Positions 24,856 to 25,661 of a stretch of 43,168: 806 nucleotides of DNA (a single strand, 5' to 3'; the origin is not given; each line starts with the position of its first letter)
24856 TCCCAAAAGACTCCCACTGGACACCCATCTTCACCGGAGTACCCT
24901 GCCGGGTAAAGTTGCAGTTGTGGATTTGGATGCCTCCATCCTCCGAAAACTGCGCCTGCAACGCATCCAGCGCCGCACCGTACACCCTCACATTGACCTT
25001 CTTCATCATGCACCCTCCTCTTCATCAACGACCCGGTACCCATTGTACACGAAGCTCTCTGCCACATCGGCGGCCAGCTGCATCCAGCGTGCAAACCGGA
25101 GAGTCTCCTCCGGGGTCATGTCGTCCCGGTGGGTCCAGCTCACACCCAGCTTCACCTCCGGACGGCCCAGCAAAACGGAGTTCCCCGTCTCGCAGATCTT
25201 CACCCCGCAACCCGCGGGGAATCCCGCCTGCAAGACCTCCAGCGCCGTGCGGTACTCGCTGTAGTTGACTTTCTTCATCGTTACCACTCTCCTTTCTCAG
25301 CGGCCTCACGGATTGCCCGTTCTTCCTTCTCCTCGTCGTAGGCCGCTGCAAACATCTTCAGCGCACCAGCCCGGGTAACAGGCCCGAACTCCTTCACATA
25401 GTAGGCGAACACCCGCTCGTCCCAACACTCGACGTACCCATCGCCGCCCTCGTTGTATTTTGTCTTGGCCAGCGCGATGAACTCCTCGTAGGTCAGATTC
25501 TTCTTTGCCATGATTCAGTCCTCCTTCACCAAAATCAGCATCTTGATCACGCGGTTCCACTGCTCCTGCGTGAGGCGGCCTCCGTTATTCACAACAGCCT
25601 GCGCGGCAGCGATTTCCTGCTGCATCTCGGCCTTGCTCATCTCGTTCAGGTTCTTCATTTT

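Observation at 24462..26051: Autonomous counter-oriented operon of five small proteins with a divergent HTH regulator, inserted between the head-morphogenesis and scaffold genes (candidate anti-defence or lysogeny-expressed system)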

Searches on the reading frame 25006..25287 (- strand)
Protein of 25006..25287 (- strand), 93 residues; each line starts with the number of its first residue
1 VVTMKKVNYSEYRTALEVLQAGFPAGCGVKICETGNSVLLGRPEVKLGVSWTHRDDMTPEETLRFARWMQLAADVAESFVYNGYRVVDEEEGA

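Call 3: search_protein_families(library=pfam, proteins=[window:25006-25287:-], max_evalue=1)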
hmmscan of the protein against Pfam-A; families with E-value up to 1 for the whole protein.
window:25006-25287:- (93 aa): 0 families

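Call 4: search_protein_families(library=phrogs, proteins=[window:25006-25287:-], max_evalue=1)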
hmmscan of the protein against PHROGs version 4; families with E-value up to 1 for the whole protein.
window:25006-25287:- (93 aa): 0 families

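Call 6: search_protein_families(library=padloc, proteins=[window:25006-25287:-], max_evalue=1)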
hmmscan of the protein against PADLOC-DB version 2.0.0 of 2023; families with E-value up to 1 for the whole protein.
window:25006-25287:- (93 aa): 0 families

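Call 7: search_protein_families(library=ncbifam, proteins=[window:25006-25287:-], max_evalue=1)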
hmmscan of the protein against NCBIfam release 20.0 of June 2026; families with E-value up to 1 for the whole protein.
window:25006-25287:- (93 aa): 0 families

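Call 14: find_encoding_contigs(protein=window:25006-25278:-, flank=10000, max_places=8)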
Protein window:25006-25278:- (90 aa): 24 contigs read that carry it; 8 places shown.
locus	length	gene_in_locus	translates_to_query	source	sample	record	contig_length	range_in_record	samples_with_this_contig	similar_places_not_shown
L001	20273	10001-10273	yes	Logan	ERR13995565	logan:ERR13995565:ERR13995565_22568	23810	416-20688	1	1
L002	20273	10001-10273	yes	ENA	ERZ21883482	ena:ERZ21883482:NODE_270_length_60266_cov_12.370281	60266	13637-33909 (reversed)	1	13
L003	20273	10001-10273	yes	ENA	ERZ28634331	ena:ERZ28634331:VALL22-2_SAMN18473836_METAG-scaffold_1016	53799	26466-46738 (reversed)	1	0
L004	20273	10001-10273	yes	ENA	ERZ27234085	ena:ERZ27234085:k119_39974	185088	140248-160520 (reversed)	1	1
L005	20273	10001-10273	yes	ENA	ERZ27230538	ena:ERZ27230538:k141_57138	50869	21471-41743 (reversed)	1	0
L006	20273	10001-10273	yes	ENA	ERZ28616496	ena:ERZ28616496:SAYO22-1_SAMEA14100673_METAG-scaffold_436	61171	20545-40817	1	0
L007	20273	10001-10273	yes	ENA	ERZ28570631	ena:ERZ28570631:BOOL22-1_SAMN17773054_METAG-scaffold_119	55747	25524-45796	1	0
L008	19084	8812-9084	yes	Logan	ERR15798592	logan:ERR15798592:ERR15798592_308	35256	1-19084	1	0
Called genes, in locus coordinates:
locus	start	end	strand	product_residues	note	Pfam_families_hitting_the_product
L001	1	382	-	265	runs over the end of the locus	?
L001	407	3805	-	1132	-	PF10145:PhageMin_Tail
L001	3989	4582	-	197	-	PF06854:Phage_Gp15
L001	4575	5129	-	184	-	-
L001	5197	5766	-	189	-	-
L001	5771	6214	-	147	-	-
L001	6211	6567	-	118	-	-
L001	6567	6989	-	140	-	-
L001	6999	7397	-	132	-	-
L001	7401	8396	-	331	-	-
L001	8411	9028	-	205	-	PF06810:Phage_scaffold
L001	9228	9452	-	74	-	-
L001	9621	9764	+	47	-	-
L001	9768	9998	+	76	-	-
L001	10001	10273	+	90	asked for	-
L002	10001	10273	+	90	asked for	-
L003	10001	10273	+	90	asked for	-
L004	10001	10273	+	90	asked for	-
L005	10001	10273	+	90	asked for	-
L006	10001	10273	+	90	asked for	-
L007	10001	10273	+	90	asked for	-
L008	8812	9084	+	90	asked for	-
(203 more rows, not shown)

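Call 32: find_homologous_proteins(query=window:25006-25278:-, max_evalue=0.01)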
Query window:25006-25278:- (90 aa): 7 proteins with E <= 0.01 among 8 candidates.
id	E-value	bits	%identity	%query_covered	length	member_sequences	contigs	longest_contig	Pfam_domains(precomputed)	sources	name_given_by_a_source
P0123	3.9e-51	189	96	100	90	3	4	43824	-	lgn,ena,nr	nr:MAG TPA: hypothetical protein [Caudoviricetes sp.]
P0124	5.5e-50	185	94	100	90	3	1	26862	-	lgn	-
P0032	1.1e-47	178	90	100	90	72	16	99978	-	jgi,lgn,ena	jgi:hypothetical protein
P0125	1.5e-38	148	81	92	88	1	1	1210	-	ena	-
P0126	8.4e-37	143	96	76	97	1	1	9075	-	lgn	-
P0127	1.5e-31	126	100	66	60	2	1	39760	-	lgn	-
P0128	4.7e-25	105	89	61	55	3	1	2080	-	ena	-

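Call 52: search_protein_representatives(alignment_id=A1)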
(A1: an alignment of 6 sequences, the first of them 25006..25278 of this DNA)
Query: 6 sequences, 90 profile positions. Proteins with E-value up to 0.001 (for the whole library): 139; up to 1e-10: 14; up to 1e-30: 1. The best 139 are listed.
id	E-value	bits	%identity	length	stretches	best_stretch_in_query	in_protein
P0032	2.0e-50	185.1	-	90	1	1-90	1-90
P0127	2.3e-29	117.7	-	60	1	32-90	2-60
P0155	6.6e-21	90.5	-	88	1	1-89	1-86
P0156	3.9e-15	72.0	-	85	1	2-84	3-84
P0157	3.9e-13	65.7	-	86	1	2-84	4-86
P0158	1.4e-12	63.8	-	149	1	1-79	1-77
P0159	9.3e-12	61.2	-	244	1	2-83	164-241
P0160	1.7e-11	60.4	-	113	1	2-89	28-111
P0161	5.3e-11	58.8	-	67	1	45-89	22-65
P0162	6.1e-11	58.6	-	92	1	2-85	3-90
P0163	6.4e-11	58.5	-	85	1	2-89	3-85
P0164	8.3e-11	58.2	-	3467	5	25-61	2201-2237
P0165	8.4e-11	58.2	-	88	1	2-89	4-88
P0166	9.1e-11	58.1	-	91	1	1-88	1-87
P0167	2.3e-10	56.8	-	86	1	1-87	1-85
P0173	1.3e-09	54.4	-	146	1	1-83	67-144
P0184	4.6e-08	49.4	-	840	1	3-84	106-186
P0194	2.1e-07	47.3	-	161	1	1-83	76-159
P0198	3.6e-07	46.5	-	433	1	2-89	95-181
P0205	1.0e-06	45.0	-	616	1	3-87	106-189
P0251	6.6e-05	39.3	-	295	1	1-88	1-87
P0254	7.6e-05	39.1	-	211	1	2-87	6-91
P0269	2.1e-04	37.7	-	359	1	2-88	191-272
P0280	4.1e-04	36.7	-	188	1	3-86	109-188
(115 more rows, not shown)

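Call 53: search_protein_families(library=pfam, proteins=[P0159, P0184, P0205, P0198, P0269, P0251, P0254, P0173, P0194, P0280], max_evalue=0.01)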
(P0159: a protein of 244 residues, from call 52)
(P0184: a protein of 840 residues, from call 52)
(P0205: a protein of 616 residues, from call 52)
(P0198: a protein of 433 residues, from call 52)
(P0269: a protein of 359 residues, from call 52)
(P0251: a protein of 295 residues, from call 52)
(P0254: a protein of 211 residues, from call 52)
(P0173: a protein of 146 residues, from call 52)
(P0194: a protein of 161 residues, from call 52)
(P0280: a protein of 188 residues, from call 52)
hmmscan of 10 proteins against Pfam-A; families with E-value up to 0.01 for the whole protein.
P0159 (244 aa): 0 families

P0184 (840 aa): 0 families

P0205 (616 aa): 0 families

P0198 (433 aa): 0 families

P0269 (359 aa): 0 families

P0251 (295 aa): 0 families

P0254 (211 aa): 0 families

P0173 (146 aa): 0 families

P0194 (161 aa): 6 families
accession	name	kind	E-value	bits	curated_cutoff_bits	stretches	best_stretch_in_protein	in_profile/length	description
PF01381.28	HTH_3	-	2.8e-20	72.5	23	1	7-60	1-54/55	Helix-turn-helix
PF13560.12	HTH_31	-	1.2e-12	48.4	27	1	5-59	4-59/64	Helix-turn-helix domain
PF12844.13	HTH_19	-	1.1e-09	38.5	30.2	1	5-57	2-54/64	Helix-turn-helix domain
PF15731.11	MqsA_antitoxin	-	4.4e-05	24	30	1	8-49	75-116/131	Antitoxin component of bacterial toxin-antitoxin system, MqsA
PF13443.12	HTH_26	-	4.7e-05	24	22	1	7-58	2-54/63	Cro/C1-type HTH DNA-binding domain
PF13384.12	HTH_23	-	0.00046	20.4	24.6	0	12-32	14-34/50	Homeodomain-like domain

P0280 (188 aa): 1 family
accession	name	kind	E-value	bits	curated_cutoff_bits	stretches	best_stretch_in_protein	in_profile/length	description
PF01187.23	MIF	-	0.0074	17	22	0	132-188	42-98/114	Macrophage migration inhibitory factor (MIF)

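Call 54: predict_structure(alignment_id=A1)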
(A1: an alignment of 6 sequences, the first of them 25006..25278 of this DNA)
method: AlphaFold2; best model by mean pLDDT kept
length: 90 residues; sequences in the alignment: 6
mean_pLDDT: 72.3   pTM: 0.61
mean pLDDT of the five models: 72.3, 71.3, 69.0, 68.6, 54.7
residues with pLDDT >= 90: 4; 70-90: 55; 50-70: 22; < 50: 9
segments of 3 or more residues with pLDDT < 50: 33-38, 88-90
pLDDT, mean of each block of 10 residues (from residue 1): 68 83 82 50 73 85 88 70 51
secondary structure, 60 per line:
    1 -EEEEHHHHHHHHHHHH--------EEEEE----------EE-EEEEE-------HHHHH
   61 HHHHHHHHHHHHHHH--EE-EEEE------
elements in order: E2-5 H6-17 E26-30 E44-48 H56-75 E81-84

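Call 57: fold_search(model_id=the predicted structure, library=pdb)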
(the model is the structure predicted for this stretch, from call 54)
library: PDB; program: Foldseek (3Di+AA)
matches with E <= 10: 160; with E <= 0.001: 0
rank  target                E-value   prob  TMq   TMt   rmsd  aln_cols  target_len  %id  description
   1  3byr                  1.1e-01  0.51  0.37  0.38  10.4        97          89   18  Mode of Action of a Putative Zinc Transporter CzrB (Zn form) (released 2008-09-23)
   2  3byp_A                4.2e-01  0.25  0.35  0.37   7.3        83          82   17  Mode of Action of a Putative Zinc Transporter CzrB (released 2008-09-23)
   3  1jos                  1.1e+00  0.12  0.33  0.31  10.3        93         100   10  Ribosome Binding Factor A(rbfA) (released 2003-06-24)
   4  3nmq                  1.1e+00  0.02  0.16  0.09  16.9       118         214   14  Hsp90b N-terminal domain in complex with EC44, a pyrrolo-pyrimidine methoxypyridine inhibitor (released 2010-12-22)
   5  1no5_A                1.1e+00  0.12  0.34  0.32  10.9        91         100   12  Structure of HI0073 from Haemophilus influenzae, the nucleotide binding domain of the HI0073/HI0074 two protein nucleo (released 2004-03-16)
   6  2a6q_B                1.1e+00  0.08  0.21  0.27   9.1        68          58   18  Crystal structure of YefM-YoeB complex (released 2005-08-23)
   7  5wu4_B                1.2e+00  0.11  0.33  0.10   6.4        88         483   17  Crystal structure of human Tut1 bound with MgATP, form II (released 2017-05-31)
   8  4uyj_B                1.3e+00  0.06  0.24  0.26  14.9        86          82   13  Crystal structure of a Signal Recognition Particle Alu domain in the elongation arrest conformation (released 2014-11-05)
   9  1ah8_B                1.3e+00  0.02  0.16  0.09  17.3       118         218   10  STRUCTURE OF THE ORTHORHOMBIC FORM OF THE N-TERMINAL DOMAIN OF THE YEAST HSP90 CHAPERONE (released 1997-10-22)
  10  3hdu_B                1.4e+00  0.21  0.40  0.28   4.3        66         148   12  CRYSTAL STRUCTURE OF A PUTATIVE THIOESTERASE (SYN_01977) FROM SYNTROPHUS ACIDITROPHICUS SB AT 2.50 A RESOLUTION (released 2009-06-02)
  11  9bra_7                1.4e+00  0.08  0.29  0.15  12.0        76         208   13  Intact V-ATPase State 2 and synaptophysin complex in mouse brain isolated synaptic vesicles (released 2024-06-19)
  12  5xnb_H                1.5e+00  0.06  0.23  0.18   8.9        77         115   21  Crystal structure of the IcmS-IcmW-DotL complex of the Legionella type IVb secretion system (released 2017-09-27)
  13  7q8s_B                1.8e+00  0.08  0.31  0.23   9.8        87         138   18  Leishmania major ADP-actin filament decorated with Leishmania major cofilin (released 2022-05-18)
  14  4rvn_B                1.8e+00  0.07  0.27  0.10  10.6        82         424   15  Crystal structure of a Putative Acyl-CoA ligase (BT_0428) from Bacteroides thetaiotaomicron VPI-5482 at 2.20 A resolut (released 2015-01-21)
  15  3uxu                  1.8e+00  0.02  0.14  0.10  11.5        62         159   16  The structure of the catalytic domain of the Sulfolobus Spindle-shaped viral integrase reveals an evolutionarily conserv (released 2012-05-16)
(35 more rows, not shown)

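Call 67: search_solved_structures(query=A1, max_evalue=10)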
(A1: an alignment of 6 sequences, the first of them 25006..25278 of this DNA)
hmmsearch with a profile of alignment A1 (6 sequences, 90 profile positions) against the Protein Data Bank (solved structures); distinct sequences matched with E-value up to 10: 0.

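Call 104: search_protein_families(library=pfam, alignment_id=A5, max_evalue=0.01)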
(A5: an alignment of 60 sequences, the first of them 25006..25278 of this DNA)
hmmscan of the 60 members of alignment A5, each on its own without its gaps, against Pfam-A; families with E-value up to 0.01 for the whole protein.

A. member 1, window:25006-25278:- (90 aa): 0 families

B. families by the number of members that match (of 60 scanned): 2 families
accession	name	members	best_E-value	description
PF24870.1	DUF7735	1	5.9e-05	Domain of unknown function (DUF7735)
PF21848.1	DUF6907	1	0.0071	Domain of unknown function (DUF6907)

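Call 105: search_solved_structures(query=A5, max_evalue=1)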
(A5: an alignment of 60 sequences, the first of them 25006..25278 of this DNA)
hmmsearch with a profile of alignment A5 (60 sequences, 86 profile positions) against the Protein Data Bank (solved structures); distinct sequences matched with E-value up to 1: 1.
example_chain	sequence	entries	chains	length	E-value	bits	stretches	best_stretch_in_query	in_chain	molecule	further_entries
2wss_T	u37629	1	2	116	0.6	13.8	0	8-69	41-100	ATP SYNTHASE SUBUNIT B, MITOCHONDRIAL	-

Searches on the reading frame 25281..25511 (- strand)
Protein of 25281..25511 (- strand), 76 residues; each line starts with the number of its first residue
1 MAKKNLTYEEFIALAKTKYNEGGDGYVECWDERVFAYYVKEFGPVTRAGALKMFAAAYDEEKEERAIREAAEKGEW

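Call 3: search_protein_families(library=pfam, proteins=[window:25281-25511:-], max_evalue=1)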
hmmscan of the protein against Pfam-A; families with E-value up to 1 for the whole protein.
window:25281-25511:- (76 aa): 1 family
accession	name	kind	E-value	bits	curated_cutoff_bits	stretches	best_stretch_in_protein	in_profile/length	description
PF03678.21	Adeno_hexon_C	-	0.19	11.6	27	1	1-59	123-182/241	Hexon, adenovirus major coat protein, C-terminal domain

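Call 4: search_protein_families(library=phrogs, proteins=[window:25281-25511:-], max_evalue=1)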
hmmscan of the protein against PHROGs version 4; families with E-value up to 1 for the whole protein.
window:25281-25511:- (76 aa): 0 families

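Call 6: search_protein_families(library=padloc, proteins=[window:25281-25511:-], max_evalue=1)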
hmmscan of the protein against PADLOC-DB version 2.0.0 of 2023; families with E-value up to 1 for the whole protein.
window:25281-25511:- (76 aa): 0 families

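Call 7: search_protein_families(library=ncbifam, proteins=[window:25281-25511:-], max_evalue=1)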
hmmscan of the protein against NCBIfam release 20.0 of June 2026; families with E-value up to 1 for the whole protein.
window:25281-25511:- (76 aa): 0 families

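Call 33: find_homologous_proteins(query=window:25281-25511:-, max_evalue=0.01)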
Query window:25281-25511:- (76 aa): 27 proteins with E <= 0.01 among 27 candidates.
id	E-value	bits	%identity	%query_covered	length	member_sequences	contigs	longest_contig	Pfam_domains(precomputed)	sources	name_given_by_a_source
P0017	5.7e-43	162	99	100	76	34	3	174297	-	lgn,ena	-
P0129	1.7e-31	126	78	100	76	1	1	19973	-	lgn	-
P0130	2.6e-31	125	74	100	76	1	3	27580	-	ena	-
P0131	6.8e-31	124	74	100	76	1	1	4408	-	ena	-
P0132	7.5e-31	123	74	100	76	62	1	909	-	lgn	-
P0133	3.8e-29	118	71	100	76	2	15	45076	-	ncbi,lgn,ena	-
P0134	5.1e-29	118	71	100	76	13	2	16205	-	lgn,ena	-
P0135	9.1e-29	117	71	100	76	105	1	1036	-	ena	-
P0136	2.7e-28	115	73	93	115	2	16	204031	-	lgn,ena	-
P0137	6.8e-28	114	71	100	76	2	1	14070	-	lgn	-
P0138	2.6e-27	112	70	100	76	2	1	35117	-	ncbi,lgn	-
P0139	5.5e-27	111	68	96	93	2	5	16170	-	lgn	-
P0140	8.1e-26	107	64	100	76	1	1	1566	-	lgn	-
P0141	2.6e-24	103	69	88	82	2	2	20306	-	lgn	-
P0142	1.7e-18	84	64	84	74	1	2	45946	-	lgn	-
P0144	3.7e-18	83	63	84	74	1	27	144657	-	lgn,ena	-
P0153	5.9e-15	73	56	84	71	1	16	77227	-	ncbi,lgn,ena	-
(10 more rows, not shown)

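Call 34: find_encoding_contigs(protein=P0153, flank=7000, max_places=3)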
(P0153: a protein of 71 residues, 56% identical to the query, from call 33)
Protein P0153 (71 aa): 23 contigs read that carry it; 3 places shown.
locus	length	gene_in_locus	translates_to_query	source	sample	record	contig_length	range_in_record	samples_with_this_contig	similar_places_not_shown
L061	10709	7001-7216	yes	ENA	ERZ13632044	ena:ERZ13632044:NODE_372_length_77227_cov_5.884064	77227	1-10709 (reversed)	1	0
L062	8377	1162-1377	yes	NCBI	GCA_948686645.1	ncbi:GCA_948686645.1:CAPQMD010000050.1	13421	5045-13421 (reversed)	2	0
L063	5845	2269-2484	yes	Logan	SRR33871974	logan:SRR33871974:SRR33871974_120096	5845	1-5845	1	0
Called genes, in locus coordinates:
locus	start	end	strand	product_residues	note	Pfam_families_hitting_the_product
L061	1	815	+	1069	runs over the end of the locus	PF17132:Glyco_hydro_106 (faint)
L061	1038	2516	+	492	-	PF01546:Peptidase_M20, PF07687:M20_dimer (faint)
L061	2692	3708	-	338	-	PF00589:Phage_integrase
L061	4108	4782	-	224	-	PF01381:HTH_3, PF12844:HTH_19 (weak), PF13443:HTH_26, PF00717:Peptidase_S24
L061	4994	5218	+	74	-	PF12844:HTH_19, PF01381:HTH_3, PF13443:HTH_26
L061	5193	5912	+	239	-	PF02498:Bro-N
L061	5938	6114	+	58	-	-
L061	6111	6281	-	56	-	-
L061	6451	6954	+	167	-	-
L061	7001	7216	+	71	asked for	-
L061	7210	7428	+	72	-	-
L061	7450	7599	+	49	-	-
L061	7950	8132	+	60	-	-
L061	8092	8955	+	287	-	PF10543:ORF6N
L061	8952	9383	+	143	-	PF13560:HTH_31, PF01381:HTH_3 (weak)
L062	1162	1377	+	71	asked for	-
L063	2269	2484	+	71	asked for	-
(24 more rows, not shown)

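Call 35: find_encoding_contigs(protein=P0144, flank=7000, max_places=3)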
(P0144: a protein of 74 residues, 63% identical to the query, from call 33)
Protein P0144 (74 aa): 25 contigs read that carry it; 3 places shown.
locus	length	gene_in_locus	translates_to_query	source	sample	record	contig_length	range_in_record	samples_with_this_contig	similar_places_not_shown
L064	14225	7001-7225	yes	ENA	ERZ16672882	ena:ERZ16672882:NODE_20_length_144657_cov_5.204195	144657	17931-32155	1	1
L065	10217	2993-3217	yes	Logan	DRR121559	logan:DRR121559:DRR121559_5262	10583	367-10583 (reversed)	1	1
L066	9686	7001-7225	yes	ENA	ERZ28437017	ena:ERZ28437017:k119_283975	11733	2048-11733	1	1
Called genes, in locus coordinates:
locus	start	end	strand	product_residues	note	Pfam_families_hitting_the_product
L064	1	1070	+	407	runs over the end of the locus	PF00291:PALP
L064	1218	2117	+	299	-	PF02588:YitT_membrane, PF10035:DUF2179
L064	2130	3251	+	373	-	PF01183:Glyco_hydro_25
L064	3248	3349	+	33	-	-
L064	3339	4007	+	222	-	PF08922:DUF1905 (weak)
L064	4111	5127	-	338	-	PF00589:Phage_integrase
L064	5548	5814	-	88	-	PF08271:Zn_Ribbon_TF (faint)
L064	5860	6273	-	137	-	PF01381:HTH_3, PF12844:HTH_19 (faint), PF13443:HTH_26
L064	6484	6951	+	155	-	-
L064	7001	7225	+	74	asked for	-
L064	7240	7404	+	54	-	-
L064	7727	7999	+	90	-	-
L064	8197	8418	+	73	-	PF05339:DUF739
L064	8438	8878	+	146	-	PF13443:HTH_26, PF13560:HTH_31, PF01381:HTH_3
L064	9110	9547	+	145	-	-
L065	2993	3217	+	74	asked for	-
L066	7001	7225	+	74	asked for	-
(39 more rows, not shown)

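Call 69: search_solved_structures(query=A4, max_evalue=10)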
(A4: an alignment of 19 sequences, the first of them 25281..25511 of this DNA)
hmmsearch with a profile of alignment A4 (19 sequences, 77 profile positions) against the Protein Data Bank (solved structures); distinct sequences matched with E-value up to 10: 3.
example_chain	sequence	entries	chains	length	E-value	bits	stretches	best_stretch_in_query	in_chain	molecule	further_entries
2p22_C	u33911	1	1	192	0.1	16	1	26-65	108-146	Protein SRN2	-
2caz_C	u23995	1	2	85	0.64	13.5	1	26-65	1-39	PROTEIN SRN2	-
4yxy_A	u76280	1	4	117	6.1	10.4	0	8-24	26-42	dTor_9x31L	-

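Call 74: search_dna_similar(query=window:25281-25511:-, collection=phages, mode=protein, max_evalue=0.001, max_rows=15)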
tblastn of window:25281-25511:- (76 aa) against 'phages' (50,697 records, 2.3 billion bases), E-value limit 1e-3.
No match.
